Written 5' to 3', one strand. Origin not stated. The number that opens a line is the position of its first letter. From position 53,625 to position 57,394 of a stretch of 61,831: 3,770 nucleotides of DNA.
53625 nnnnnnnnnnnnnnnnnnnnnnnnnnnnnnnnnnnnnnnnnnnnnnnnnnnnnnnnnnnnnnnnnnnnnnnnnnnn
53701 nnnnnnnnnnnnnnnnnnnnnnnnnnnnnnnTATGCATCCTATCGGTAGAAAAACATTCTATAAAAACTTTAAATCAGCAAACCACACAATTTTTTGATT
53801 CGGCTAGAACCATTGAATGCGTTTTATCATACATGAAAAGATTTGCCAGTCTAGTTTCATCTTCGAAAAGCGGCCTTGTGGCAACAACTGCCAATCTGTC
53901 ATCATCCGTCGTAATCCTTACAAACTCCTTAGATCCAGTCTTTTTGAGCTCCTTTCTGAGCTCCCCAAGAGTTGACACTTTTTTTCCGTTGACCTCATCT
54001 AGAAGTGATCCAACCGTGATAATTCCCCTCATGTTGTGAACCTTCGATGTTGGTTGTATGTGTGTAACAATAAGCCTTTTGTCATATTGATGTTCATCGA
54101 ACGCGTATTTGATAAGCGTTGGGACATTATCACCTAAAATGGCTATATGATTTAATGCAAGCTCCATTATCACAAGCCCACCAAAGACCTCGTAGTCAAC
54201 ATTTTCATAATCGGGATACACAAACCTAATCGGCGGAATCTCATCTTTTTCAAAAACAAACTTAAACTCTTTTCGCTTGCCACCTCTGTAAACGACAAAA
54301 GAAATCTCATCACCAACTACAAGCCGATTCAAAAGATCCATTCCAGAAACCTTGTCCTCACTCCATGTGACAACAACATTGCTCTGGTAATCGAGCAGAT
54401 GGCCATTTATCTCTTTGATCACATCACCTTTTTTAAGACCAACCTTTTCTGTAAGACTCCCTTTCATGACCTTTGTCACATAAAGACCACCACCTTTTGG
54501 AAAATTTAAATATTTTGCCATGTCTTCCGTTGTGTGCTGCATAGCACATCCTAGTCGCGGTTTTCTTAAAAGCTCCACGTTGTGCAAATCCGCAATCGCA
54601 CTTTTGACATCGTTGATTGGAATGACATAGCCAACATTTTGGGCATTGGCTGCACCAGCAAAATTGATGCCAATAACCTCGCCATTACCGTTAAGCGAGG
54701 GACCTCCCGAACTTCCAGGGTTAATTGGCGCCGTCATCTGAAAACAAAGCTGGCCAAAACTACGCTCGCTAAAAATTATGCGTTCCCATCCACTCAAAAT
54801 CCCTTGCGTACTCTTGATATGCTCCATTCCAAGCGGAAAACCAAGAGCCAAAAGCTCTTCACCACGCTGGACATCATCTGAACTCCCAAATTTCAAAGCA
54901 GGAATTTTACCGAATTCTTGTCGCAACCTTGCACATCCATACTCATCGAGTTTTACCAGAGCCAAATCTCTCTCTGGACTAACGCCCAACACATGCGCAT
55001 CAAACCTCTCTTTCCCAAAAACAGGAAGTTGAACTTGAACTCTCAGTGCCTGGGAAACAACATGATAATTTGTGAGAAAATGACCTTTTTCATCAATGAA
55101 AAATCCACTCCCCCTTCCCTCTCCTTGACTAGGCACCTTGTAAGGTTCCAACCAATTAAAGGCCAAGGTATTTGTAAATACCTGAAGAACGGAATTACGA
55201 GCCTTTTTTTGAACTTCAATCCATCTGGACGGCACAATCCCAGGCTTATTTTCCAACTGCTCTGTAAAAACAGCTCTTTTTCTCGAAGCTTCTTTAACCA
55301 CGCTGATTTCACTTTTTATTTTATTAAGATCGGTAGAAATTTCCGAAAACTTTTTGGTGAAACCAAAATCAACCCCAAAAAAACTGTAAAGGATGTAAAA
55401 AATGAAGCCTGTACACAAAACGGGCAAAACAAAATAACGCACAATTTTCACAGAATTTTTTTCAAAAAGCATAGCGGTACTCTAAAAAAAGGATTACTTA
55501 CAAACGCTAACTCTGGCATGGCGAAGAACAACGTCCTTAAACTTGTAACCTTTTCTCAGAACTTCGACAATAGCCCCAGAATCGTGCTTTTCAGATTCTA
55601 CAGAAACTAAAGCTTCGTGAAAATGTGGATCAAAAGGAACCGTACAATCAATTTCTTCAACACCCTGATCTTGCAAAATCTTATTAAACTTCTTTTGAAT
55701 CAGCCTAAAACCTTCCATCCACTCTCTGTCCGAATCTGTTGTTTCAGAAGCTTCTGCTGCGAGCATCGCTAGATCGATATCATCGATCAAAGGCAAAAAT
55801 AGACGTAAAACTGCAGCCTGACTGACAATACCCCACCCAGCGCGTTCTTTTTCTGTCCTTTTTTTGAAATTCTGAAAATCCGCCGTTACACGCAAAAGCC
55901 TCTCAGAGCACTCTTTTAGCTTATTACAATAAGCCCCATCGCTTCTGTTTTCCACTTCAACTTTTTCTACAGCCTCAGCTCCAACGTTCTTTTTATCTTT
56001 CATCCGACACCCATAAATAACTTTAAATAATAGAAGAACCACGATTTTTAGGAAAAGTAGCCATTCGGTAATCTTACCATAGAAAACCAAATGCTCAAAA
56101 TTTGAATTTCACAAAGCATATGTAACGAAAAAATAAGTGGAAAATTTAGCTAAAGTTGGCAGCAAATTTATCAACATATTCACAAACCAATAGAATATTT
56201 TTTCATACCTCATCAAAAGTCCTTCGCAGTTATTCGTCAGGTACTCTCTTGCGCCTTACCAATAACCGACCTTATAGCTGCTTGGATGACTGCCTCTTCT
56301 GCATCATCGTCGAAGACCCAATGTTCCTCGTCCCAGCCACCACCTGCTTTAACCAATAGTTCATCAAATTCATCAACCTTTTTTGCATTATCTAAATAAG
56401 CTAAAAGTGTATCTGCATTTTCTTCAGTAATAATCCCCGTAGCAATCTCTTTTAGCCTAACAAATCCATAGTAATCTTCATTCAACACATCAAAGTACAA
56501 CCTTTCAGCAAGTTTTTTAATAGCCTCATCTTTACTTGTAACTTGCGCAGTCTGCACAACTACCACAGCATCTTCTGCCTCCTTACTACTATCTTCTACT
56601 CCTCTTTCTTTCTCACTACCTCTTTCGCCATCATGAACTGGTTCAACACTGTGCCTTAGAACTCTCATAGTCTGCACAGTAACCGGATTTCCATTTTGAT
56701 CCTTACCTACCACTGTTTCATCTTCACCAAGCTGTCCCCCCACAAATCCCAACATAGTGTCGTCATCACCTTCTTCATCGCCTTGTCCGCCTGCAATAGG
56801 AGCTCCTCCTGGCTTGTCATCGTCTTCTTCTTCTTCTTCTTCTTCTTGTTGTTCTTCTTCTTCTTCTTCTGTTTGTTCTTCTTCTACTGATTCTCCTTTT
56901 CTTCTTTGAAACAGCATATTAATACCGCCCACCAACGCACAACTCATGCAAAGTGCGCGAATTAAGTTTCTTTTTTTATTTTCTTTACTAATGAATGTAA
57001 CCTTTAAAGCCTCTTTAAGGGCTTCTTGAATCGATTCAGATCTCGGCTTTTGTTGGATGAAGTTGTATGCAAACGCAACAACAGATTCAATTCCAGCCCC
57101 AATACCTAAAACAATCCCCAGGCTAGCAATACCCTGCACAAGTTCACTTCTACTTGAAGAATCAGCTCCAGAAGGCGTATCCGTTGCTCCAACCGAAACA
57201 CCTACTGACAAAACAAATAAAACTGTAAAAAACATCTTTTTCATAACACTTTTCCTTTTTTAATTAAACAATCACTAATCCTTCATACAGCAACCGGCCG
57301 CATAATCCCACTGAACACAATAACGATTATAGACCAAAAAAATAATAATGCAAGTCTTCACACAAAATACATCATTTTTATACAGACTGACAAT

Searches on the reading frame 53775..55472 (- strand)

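Call 55: search_protein_families(library=pfam, proteins=[window:53775-55472:-], max_evalue=0.0001)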
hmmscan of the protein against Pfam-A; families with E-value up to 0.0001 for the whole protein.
window:53775-55472:- (565 aa): 5 families
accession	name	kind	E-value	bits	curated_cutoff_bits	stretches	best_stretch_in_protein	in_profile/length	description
PF13365.12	Trypsin_2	-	1.7e-28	100.6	27.6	1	121-269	1-144/144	Trypsin-like peptidase domain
PF00089.32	Trypsin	-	1.7e-12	48.1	20.6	1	110-293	13-220/220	Trypsin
PF00595.29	PDZ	-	4.4e-11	43.4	23.2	1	328-365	25-55/81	PDZ domain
PF17820.7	PDZ_6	-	1e-07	32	27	0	331-359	1-29/54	PDZ domain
PF13180.12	PDZ_2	-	1.2e-07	32.3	27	1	305-404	1-77/80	PDZ domain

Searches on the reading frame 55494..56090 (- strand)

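Call 55: search_protein_families(library=pfam, proteins=[window:55494-56090:-], max_evalue=0.0001)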
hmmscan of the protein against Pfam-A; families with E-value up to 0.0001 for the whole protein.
window:55494-56090:- (198 aa): 1 family
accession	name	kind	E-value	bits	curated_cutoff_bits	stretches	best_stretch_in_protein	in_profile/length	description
PF01025.24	GrpE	-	1.1e-37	129.7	25.8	1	54-198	23-165/165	GrpE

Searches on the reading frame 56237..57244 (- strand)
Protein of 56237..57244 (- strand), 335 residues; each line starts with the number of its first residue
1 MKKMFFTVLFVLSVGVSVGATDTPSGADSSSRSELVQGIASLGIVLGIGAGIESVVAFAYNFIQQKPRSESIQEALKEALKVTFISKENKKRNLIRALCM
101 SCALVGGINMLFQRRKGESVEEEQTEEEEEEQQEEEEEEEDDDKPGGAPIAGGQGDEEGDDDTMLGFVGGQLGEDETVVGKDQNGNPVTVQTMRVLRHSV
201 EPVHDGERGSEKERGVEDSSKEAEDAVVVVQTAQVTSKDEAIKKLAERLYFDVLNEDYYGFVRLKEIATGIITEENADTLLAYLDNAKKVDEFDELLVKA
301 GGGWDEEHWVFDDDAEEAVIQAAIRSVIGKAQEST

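Call 4: search_protein_families(library=pfam, proteins=[window:56237-57244:-], max_evalue=0.01)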
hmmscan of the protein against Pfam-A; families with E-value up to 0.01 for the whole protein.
window:56237-57244:- (335 aa): 0 families

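Call 87: search_protein_families(library=ncbifam, proteins=[window:56237-57244:-], max_evalue=0.001)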
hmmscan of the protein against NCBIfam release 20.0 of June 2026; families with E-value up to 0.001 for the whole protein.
window:56237-57244:- (335 aa): 0 families

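Call 92: search_solved_structures(query=window:56237-57244:-, max_evalue=1)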
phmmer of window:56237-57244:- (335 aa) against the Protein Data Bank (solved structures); distinct sequences matched with E-value up to 1: 10.
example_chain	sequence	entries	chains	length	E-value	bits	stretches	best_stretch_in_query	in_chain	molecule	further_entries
8rvo_G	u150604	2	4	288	0.0002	24.1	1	48-144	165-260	Probable proteasome subunit alpha type-7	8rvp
10mt_G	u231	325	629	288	0.00072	22.3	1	48-144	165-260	Proteasome subunit alpha type-7 | Proteasome component C1 | Probable proteasome subunit alpha type-7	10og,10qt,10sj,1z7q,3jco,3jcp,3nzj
1fnt_G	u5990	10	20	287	0.00082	22.1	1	48-144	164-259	PROTEASOME COMPONENT C1 | Probable proteasome subunit alpha type-7 | PRE10 isoform 1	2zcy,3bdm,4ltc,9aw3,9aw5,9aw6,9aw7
3wxr_G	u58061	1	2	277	0.00094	21.9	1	48-144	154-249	Probable proteasome subunit alpha type-7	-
9l5r_Cb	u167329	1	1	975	0.0094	18.6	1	114-185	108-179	G-patch domain-containing protein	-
9wsq_B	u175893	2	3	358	0.71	12.4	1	126-162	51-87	Lysine-specific demethylase 2A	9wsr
1g0u_F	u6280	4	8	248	0.78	12.3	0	48-122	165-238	PROTEASOME COMPONENT C1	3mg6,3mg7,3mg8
6ef0_G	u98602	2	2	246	0.88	12.1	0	48-122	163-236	Probable proteasome subunit alpha type-7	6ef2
6fvt_g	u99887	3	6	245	0.92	12.1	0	48-122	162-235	Probable proteasome subunit alpha type-7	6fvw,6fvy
1g65_F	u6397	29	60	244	0.97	12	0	48-122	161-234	Proteasome component C1 | 20S PROTEASOME | PRE10 isoform 1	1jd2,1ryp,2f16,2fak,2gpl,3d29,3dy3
